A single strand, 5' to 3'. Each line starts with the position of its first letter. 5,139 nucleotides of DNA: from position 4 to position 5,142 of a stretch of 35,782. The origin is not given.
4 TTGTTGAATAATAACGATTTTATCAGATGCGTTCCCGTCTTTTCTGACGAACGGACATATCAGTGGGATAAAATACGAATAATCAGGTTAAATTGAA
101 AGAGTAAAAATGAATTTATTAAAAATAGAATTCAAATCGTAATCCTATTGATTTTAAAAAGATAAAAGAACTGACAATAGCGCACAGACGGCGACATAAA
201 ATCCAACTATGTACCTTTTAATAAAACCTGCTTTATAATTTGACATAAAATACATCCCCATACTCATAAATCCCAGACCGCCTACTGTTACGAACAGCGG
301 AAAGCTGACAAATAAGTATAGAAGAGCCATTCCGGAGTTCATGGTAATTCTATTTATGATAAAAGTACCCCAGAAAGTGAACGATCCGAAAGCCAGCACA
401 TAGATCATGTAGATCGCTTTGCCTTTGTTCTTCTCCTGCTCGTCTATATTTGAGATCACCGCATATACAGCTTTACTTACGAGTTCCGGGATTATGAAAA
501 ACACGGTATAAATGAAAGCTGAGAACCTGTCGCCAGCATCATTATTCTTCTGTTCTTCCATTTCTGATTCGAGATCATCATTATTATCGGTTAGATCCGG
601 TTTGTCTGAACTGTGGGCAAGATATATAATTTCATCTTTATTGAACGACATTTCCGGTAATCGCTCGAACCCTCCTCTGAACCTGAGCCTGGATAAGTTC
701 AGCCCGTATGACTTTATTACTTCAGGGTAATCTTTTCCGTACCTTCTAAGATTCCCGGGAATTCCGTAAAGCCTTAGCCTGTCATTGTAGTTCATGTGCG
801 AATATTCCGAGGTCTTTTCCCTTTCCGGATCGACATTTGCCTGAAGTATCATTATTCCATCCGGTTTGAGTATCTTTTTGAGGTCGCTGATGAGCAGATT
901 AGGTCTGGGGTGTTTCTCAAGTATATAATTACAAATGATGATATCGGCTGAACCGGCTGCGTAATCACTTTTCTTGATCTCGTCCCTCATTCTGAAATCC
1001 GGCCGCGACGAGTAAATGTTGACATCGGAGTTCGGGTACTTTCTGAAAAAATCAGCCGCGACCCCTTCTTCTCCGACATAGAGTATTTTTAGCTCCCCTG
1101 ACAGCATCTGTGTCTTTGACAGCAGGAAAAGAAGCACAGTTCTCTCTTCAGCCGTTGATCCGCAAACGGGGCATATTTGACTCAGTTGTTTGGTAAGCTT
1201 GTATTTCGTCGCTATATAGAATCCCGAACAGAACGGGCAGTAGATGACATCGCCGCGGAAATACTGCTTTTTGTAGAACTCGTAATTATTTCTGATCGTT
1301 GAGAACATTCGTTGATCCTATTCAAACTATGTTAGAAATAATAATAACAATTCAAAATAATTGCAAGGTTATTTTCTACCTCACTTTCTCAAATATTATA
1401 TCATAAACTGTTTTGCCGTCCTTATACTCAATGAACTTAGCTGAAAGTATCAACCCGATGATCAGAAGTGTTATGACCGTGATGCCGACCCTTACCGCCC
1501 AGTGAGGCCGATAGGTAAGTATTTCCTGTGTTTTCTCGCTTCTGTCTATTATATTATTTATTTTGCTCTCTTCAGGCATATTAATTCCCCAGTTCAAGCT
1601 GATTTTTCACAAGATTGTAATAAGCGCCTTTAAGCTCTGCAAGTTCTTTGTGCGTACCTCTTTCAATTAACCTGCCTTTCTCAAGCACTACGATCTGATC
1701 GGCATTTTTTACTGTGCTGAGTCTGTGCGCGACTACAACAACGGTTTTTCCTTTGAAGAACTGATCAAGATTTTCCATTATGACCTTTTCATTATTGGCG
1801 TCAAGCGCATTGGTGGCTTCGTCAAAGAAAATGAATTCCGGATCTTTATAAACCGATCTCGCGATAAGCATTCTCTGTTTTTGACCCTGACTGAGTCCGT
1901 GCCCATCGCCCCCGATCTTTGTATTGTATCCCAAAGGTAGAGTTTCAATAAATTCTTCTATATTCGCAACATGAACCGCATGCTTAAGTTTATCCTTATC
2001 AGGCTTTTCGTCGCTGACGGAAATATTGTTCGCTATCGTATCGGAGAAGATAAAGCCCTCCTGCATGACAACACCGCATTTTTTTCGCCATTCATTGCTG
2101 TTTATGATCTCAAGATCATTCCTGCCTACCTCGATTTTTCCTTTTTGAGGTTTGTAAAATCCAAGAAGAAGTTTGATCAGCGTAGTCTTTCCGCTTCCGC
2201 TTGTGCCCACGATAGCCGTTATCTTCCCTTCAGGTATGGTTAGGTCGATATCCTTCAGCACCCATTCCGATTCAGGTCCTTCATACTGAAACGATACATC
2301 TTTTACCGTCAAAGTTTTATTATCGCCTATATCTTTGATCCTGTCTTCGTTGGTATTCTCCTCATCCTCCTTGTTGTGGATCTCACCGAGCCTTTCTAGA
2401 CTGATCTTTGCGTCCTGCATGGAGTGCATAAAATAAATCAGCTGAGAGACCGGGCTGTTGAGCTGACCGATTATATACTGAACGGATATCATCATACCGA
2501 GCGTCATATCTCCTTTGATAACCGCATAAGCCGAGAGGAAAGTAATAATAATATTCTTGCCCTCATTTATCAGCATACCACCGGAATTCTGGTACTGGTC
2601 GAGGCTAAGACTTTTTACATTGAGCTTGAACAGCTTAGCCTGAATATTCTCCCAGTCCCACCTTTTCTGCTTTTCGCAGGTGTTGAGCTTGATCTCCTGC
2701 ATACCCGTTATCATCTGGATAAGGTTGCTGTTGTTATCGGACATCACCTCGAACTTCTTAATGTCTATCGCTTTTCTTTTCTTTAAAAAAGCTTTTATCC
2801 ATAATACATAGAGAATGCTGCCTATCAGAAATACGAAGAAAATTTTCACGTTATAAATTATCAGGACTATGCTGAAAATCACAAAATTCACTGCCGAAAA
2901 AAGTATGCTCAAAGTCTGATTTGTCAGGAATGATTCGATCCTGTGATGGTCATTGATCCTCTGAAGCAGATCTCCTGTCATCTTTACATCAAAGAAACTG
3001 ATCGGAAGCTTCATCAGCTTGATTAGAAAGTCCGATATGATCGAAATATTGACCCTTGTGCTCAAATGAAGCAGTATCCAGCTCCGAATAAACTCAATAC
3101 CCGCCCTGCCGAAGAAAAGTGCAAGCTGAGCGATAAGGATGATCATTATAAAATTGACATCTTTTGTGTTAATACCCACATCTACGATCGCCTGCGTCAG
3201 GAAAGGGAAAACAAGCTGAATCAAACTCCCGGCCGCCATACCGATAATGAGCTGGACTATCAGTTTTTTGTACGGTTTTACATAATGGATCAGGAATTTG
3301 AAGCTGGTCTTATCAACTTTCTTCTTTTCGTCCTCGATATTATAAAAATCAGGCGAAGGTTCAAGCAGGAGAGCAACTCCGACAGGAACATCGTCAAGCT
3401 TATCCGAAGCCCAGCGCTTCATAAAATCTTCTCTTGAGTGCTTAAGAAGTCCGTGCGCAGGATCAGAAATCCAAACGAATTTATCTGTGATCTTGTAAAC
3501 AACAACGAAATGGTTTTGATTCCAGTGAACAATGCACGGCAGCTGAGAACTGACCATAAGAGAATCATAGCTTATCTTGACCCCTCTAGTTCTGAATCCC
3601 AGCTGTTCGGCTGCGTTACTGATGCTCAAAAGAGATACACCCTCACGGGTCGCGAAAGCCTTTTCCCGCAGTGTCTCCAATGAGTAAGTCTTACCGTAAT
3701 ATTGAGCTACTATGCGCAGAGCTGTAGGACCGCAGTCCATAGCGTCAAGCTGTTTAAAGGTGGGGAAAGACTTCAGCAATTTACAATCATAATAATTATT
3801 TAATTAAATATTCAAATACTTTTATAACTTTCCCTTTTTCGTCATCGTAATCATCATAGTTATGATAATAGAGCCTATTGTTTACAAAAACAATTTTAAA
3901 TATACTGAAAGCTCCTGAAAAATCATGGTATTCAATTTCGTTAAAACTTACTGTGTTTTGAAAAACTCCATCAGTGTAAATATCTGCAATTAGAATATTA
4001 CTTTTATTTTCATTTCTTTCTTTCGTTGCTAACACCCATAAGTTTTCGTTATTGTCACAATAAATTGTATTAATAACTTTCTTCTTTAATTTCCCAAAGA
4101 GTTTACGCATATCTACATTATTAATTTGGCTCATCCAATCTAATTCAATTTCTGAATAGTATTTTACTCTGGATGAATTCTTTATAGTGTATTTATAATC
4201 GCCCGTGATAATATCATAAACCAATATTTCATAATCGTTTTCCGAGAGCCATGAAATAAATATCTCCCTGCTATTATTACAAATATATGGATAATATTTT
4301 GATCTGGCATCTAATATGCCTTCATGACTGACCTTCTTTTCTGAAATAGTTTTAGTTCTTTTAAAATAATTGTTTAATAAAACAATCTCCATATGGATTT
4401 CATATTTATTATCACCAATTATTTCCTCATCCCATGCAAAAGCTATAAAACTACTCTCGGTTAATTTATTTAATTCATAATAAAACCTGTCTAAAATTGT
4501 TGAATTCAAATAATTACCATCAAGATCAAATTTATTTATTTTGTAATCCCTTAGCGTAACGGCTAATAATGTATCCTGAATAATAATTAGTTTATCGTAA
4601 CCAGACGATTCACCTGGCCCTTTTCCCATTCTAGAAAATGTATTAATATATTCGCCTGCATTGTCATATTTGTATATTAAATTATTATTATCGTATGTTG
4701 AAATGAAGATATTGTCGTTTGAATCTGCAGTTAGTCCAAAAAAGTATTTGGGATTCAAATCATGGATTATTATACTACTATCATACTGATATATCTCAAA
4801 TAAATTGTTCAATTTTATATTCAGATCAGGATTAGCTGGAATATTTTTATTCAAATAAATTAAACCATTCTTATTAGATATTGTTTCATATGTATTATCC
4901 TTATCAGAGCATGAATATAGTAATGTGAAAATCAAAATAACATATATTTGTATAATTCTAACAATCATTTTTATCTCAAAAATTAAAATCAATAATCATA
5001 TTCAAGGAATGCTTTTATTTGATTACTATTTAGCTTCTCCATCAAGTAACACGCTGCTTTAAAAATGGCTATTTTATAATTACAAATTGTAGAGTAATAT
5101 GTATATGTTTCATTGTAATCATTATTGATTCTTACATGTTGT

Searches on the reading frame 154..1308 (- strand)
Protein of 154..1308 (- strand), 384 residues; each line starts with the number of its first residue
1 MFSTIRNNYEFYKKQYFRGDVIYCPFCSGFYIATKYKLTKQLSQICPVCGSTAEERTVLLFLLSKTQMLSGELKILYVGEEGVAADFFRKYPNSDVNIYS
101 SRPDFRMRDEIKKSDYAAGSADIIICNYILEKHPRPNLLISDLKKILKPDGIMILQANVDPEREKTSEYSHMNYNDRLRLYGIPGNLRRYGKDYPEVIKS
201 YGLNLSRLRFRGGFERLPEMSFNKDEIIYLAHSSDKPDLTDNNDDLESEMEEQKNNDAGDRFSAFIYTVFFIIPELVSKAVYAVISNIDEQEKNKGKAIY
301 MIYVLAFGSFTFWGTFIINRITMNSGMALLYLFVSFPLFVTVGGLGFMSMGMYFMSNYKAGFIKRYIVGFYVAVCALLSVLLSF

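Call 6: search_protein_families(library=ncbifam, proteins=[window:154-1308:-], max_evalue=1)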
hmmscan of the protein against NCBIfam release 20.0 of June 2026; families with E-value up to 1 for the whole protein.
window:154-1308:- (384 aa): 4 families
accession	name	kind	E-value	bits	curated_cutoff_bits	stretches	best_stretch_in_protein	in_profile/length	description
TIGR04345.1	ovoA_Cterm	equivalog_domain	0.00031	20.4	170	1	120-168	134-182/242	putative 4-mercaptohistidine N1-methyltransferase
NF045667.1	MTase_DVU1556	equivalog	0.065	12.7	155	1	111-155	75-119/213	DVU_1556 family methyltransferase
TIGR01983.1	UbiG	equivalog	0.078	12.3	102.95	1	117-156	113-152/228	bifunctional 2-polyprenyl-6-hydroxyphenol methylase/3-demethylubiquinol 3-O-methyltransferase UbiG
NF007757.0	PRK10438.1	equivalog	0.12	11.6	249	1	79-125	85-129/256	amidohydrolase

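Call 7: search_protein_families(library=pfam, proteins=[window:154-1308:-], max_evalue=1)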
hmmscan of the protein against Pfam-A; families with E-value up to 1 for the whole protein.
window:154-1308:- (384 aa): 7 families
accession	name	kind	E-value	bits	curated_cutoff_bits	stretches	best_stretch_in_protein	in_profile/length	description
PF13489.12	Methyltransf_23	-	6.2e-05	23.2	27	1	112-157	73-118/164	Methyltransferase domain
PF13847.12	Methyltransf_31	-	9.9e-05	22.5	27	1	110-159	65-113/145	Methyltransferase domain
PF08241.18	Methyltransf_11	-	0.00071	20.6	21.2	1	111-155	51-95/95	Methyltransferase domain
PF20922.3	Anamorsin_N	-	0.0034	17.6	27.1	1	106-169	37-101/163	Anamorsin, N-terminal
PF08242.18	Methyltransf_12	-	0.023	15.9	30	1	107-152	55-97/98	Methyltransferase domain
PF13821.11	DUF4187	-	0.25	11.6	29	1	15-47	20-47/54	Domain of unknown function (DUF4187)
PF24292.1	DUF7479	-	0.93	10.1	27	0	12-36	21-45/60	Domain of unknown function (DUF7479)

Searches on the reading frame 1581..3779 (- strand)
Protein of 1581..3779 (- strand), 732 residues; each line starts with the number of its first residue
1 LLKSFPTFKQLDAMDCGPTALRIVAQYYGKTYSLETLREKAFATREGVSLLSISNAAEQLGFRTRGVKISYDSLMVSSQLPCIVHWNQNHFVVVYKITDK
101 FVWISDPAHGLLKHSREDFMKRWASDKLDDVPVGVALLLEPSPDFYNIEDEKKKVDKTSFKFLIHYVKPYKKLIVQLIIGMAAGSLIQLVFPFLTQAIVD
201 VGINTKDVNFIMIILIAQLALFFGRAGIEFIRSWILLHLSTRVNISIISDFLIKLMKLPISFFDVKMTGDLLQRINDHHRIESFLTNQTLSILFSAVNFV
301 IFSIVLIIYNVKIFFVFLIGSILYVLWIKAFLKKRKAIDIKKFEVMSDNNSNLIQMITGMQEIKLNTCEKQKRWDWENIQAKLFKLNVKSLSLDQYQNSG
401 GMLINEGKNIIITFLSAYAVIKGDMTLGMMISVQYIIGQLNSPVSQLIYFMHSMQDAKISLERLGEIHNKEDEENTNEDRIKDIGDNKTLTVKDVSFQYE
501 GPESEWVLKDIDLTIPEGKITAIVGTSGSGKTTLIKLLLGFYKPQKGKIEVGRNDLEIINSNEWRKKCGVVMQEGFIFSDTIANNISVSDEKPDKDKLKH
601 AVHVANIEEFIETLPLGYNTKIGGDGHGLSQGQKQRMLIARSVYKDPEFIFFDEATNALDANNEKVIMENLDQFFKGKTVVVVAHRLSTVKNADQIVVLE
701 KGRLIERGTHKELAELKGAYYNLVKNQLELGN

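Call 6: search_protein_families(library=ncbifam, proteins=[window:1581-3779:-], max_evalue=1)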
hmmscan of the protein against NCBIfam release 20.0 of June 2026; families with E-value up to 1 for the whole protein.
window:1581-3779:- (732 aa): 197 families (the best 25 are shown)
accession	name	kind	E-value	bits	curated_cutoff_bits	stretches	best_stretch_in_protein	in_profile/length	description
TIGR03796.1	NHLM_micro_ABC1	equivalog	1.2e-137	460.1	853.3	1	6-725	3-710/710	NHLP family bacteriocin export ABC transporter peptidase/permease/ATPase subunit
TIGR01846.1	type_I_sec_HlyB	subfamily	1.1e-136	456.9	725.55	1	19-728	3-693/694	type I secretion system permease/ATPase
TIGR01193.1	bacteriocin_ABC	subfamily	2.9e-128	429.4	523.85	1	10-725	1-707/708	peptide cleavage/export ABC transporter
TIGR03797.1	NHLM_micro_ABC2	equivalog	3.8e-105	352.9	709.4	1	160-728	124-686/686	NHLP bacteriocin export ABC transporter permease/ATPase subunit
TIGR03375.1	type_I_sec_LssB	subfamily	1.1e-102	344.5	693.1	1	20-713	6-688/696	type I secretion system permease/ATPase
TIGR02203.1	MsbA_lipidA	equivalog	4.7e-102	342.3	602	1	160-727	2-569/572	lipid A export permease/ATP-binding protein MsbA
TIGR02204.1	MsbA_rel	hypoth_equivalog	3e-95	320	780.4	1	160-727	6-575/576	ABC transporter, permease/ATP-binding protein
NF008381.0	PRK11176.1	equivalog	1.8e-88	297.4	867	1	152-728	5-580/582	lipid A ABC transporter ATP-binding protein/permease MsbA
NF052233.1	CphA_assoc_ABC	equivalog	3.9e-87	293.3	880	1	157-729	169-745/766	cyanophycin metabolism-associated ABC transporter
NF045513.1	HepA_fam_ABC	equivalog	5.2e-87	292.7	725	1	212-727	95-609/610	heterocyst formation ABC transporter subunit HepA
TIGR00958.1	3a01208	subfamily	2e-86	290.8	874.6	1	148-724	138-711/711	antigen peptide transporter 2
NF045998.1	cleave_ABC_plasm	equivalog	2.2e-82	277.4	500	1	9-695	1-670/673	Mbov_0121 family peptidase domain-containing ABC transporter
TIGR01842.1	type_I_sec_PrtD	subfamily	2.3e-75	254.2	510.15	1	177-713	11-540/544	type I secretion system permease/ATPase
NF010178.0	PRK13657.1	equivalog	3e-74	250.5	733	1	164-727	11-570/588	glucan ABC transporter ATP-binding protein/ permease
NF008056.1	PRK10790.1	equivalog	4.7e-70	236.7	746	1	158-728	9-576/584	SmdB family multidrug efflux ABC transporter permease/ATP-binding protein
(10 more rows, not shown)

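Call 7: search_protein_families(library=pfam, proteins=[window:1581-3779:-], max_evalue=1)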
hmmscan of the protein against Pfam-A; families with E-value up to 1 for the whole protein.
window:1581-3779:- (732 aa): 24 families
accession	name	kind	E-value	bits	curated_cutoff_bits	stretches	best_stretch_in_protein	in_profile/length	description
PF03412.21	Peptidase_C39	-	7.6e-35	120.1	22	1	5-124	2-122/133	Peptidase C39 family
PF00664.28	ABC_membrane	-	5.8e-34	118.5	28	1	178-444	5-274/274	ABC transporter transmembrane region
PF00005.33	ABC_tran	-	1.2e-31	110.6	25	1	508-657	1-137/137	ABC transporter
PF02463.25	SMC_N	-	5.8e-08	32.9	40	1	518-699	24-211/220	RecF/RecN/SMC N terminal domain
PF13401.12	AAA_22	-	0.00032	21.4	27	1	519-579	6-33/130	AAA domain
PF13481.12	AAA_25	-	0.00078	19.6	27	1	493-535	11-50/195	AAA domain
PF09818.15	ABC_ATPase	-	0.00078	19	23.2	1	513-538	75-99/283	P-loop domain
PF13476.12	AAA_23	-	0.002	19.2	27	1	510-612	14-122/201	AAA domain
PF03193.22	RsgA_GTPase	-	0.0023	18.2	30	1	502-544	91-132/174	RsgA GTPase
PF13555.12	AAA_29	-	0.0034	17.5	27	1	515-535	19-39/61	P-loop containing region of AAA domain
PF13529.12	Peptidase_C39_2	-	0.0051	17.8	24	1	5-45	3-45/143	Peptidase_C39 like family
PF13238.12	AAA_18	-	0.0053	17.7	29.4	1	523-599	3-52/128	AAA domain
PF03205.20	MobB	-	0.0092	16.3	26.6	1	521-549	2-30/133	Molybdopterin guanine dinucleotide synthesis protein B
PF13173.12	AAA_14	-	0.022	15.2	27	0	518-543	2-27/129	AAA domain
PF02492.25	cobW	-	0.023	14.7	20.7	1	520-557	2-38/180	CobW/HypB/UreG, nucleotide-binding domain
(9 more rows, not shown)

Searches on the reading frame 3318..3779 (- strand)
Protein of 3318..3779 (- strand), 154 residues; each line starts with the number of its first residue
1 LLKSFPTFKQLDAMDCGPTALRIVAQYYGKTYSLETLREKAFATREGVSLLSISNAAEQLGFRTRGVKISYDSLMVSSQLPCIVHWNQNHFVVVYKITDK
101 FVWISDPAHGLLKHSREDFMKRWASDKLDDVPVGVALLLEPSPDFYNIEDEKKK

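Call 33: search_solved_structures(query=window:3318-3779:-, max_evalue=0.001, show_alignments=3)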
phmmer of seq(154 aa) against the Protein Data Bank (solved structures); distinct sequences matched with E-value up to 0.001: 12.
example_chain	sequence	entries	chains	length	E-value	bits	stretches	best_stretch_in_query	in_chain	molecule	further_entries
6mpz_A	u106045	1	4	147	4.4e-22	81.6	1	5-123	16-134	Double Glycine Motif Protease domain from AMS/PCAT Transporter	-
7n87_A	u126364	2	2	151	2.8e-21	78.9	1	3-125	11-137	ABC-type bacteriocin transporter | Peptidase C39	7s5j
4ry2_A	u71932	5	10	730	3.6e-21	78.6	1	3-125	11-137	ABC-type bacteriocin transporter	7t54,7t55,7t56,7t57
4s0f_A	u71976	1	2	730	3.6e-21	78.6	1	3-125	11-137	ABC-type bacteriocin transporter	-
8vp3_A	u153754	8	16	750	3.8e-21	78.5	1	3-125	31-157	ABC-type bacteriocin transporter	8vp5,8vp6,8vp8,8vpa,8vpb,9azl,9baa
8vp9_A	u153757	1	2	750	4e-20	75.2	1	3-125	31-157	ABC-type bacteriocin transporter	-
6v9z_A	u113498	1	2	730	6.7e-20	74.5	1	3-125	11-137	ABC-type bacteriocin transporter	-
3k8u_A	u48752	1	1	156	3.4e-16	62.4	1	7-135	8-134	Putative ABC transporter, ATP-binding protein ComA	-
5xe8_A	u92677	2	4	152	4.3e-16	62.1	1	8-135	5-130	Putative ABC transporter, ATP-binding protein ComA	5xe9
8hf7_A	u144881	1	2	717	2.3e-13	53.3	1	10-150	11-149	Competence factor transporting ATP-binding protein/permease ComA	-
8hf6_A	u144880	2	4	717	2.3e-13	53.2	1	10-150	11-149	Competence factor transporting ATP-binding protein/permease ComA | Transport/processing ATP-binding protein ComA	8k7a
8hf4_A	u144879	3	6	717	2.3e-13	53.2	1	10-150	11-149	Transport/processing ATP-binding protein ComA | Competence factor transporting ATP-binding protein/permease ComA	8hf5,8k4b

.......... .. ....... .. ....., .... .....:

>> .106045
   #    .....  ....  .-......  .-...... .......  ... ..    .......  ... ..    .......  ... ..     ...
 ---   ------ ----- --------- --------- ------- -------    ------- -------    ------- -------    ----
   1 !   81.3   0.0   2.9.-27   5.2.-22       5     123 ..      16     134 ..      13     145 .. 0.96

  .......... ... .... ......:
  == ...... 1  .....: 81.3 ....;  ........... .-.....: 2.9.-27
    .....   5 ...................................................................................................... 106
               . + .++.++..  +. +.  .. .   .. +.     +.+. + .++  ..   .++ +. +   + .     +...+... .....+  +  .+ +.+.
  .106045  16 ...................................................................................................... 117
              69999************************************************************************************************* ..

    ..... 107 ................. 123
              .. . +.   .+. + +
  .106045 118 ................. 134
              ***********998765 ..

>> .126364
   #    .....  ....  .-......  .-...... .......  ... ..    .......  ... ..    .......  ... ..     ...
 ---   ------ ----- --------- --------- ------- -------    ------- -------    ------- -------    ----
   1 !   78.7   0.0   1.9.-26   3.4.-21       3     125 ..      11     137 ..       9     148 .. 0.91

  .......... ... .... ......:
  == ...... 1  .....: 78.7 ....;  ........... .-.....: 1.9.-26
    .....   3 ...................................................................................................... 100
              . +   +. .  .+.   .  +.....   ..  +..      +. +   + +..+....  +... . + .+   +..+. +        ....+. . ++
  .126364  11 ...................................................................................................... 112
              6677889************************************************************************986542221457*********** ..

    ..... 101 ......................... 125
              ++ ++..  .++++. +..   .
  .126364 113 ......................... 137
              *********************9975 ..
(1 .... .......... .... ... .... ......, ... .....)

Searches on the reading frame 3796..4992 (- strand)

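Call 6: search_protein_families(library=ncbifam, proteins=[window:3796-4992:-], max_evalue=1)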
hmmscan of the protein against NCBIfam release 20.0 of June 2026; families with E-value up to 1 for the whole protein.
window:3796-4992:- (398 aa): 1 family
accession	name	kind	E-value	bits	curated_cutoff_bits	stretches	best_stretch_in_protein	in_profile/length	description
NF035926.1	scyF_NHL_VPEP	equivalog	0.00066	18.9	350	1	85-141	152-210/376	scytonemin biosynthesis PEP-CTERM protein ScyF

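Call 7: search_protein_families(library=pfam, proteins=[window:3796-4992:-], max_evalue=1)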
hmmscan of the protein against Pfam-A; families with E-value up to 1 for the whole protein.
window:3796-4992:- (398 aa): 2 families
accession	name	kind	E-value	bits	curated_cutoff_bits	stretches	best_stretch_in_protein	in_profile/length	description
PF07494.17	Reg_prop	-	0.00027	21.2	20.4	1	304-320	4-20/24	Two component regulator propeller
PF25279.1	Beta_prop_At2g24240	-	0.061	12.6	27.1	1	242-331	108-198/320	At2g24240-like, C-terminal beta propeller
